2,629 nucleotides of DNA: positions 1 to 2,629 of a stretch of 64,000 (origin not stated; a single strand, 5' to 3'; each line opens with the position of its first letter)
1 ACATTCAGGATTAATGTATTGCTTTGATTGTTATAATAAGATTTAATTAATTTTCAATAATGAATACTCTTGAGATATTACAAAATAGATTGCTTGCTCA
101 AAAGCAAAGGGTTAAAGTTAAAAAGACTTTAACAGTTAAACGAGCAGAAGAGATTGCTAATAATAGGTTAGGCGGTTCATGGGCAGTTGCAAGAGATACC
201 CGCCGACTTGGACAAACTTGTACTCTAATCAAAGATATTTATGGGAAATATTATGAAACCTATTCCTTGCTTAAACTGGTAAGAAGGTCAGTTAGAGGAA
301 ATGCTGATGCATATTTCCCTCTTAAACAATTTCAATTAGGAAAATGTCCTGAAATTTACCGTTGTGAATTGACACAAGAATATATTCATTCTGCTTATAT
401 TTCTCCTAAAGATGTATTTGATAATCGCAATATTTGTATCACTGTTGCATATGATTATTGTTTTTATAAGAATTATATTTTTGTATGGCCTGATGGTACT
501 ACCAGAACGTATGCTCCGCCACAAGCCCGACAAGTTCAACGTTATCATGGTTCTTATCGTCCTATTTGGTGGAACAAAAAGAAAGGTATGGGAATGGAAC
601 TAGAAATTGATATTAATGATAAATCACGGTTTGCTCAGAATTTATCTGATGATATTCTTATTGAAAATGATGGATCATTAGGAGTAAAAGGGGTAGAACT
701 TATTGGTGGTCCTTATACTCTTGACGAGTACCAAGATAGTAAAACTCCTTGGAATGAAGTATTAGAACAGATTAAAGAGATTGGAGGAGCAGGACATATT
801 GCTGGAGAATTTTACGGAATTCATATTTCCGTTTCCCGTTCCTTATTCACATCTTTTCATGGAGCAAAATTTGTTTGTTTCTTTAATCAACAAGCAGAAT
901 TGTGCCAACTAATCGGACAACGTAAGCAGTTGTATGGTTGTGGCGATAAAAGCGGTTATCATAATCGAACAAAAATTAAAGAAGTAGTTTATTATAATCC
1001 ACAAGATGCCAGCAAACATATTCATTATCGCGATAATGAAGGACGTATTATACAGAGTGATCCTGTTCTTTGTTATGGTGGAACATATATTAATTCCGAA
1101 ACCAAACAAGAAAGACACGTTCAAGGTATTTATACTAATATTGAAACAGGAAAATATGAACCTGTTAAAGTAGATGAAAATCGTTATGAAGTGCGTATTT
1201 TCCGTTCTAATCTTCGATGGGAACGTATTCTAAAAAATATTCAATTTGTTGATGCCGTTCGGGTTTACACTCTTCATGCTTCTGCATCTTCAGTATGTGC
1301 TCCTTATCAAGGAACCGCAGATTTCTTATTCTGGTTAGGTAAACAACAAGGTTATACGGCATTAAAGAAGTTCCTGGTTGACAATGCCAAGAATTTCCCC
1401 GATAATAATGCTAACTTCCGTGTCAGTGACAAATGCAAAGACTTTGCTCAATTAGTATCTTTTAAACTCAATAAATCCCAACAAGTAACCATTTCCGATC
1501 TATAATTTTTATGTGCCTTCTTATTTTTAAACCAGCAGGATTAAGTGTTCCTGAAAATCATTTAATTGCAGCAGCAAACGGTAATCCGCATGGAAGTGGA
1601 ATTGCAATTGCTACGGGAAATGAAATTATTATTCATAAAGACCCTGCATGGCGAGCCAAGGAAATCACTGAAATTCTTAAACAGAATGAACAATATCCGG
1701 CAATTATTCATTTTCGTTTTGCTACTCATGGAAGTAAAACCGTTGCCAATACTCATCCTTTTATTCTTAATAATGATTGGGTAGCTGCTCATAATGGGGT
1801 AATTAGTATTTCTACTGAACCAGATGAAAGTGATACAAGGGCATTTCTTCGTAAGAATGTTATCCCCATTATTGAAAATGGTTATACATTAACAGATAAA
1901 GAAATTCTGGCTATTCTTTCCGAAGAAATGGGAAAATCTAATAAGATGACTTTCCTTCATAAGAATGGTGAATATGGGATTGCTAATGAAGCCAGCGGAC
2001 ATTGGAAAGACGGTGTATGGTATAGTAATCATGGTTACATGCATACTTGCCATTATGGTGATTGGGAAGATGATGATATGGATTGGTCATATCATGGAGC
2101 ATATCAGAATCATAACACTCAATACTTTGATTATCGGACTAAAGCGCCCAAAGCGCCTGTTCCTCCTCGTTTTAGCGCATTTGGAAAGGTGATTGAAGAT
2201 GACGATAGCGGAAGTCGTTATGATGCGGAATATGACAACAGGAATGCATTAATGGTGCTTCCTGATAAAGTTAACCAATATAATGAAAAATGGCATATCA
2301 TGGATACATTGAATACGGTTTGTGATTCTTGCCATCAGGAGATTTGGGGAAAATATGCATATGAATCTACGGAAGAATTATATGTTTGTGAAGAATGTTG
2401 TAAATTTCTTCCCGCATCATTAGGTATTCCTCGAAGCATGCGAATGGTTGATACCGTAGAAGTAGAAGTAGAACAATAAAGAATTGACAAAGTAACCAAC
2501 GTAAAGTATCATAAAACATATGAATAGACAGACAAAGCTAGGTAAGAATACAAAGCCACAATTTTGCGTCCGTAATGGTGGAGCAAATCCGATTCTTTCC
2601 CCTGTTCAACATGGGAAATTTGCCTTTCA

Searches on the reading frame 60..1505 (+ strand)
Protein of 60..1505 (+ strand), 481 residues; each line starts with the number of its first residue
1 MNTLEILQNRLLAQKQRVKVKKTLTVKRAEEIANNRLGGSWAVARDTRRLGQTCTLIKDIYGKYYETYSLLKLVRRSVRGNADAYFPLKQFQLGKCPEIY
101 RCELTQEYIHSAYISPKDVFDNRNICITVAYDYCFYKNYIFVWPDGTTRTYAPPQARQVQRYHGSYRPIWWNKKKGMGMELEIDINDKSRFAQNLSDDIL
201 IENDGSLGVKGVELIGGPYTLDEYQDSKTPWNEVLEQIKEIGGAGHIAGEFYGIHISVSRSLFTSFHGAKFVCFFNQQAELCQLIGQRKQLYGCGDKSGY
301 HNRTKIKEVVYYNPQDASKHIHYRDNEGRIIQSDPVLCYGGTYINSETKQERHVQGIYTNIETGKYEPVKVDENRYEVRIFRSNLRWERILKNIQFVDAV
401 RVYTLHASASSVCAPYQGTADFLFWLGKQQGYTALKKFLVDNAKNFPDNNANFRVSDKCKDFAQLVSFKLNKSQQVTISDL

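Call 9: search_protein_families(library=phrogs, proteins=[window:60-1505:+], max_evalue=0.001)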
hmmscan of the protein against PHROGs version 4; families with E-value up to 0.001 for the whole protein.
window:60-1505:+ (481 aa): 1 family
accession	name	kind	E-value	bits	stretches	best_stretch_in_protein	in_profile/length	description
phrog_16683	-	unknown function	2.9e-09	37.5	1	167-265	102-202/368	-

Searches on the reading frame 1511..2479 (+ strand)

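Call 9: search_protein_families(library=phrogs, proteins=[window:1511-2479:+], max_evalue=0.001)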
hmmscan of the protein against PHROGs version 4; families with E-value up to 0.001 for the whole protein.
window:1511-2479:+ (322 aa): 6 families
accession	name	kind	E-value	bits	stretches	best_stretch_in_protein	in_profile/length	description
phrog_25883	-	unknown function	3.1e-18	67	1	1-182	1-193/299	-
phrog_13807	-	unknown function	3.8e-07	29.8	1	47-99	50-105/609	-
phrog_13070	-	unknown function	3.9e-05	24.1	1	26-101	31-114/255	-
phrog_18128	-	other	9.7e-05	22.4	1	45-100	57-111/437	aminotransferase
phrog_4736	-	other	0.00032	21.2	1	54-98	67-110/498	L-glutamine-D-fructose-6-phosphate aminotransferase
phrog_26360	-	unknown function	0.00039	21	1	26-154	29-158/191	-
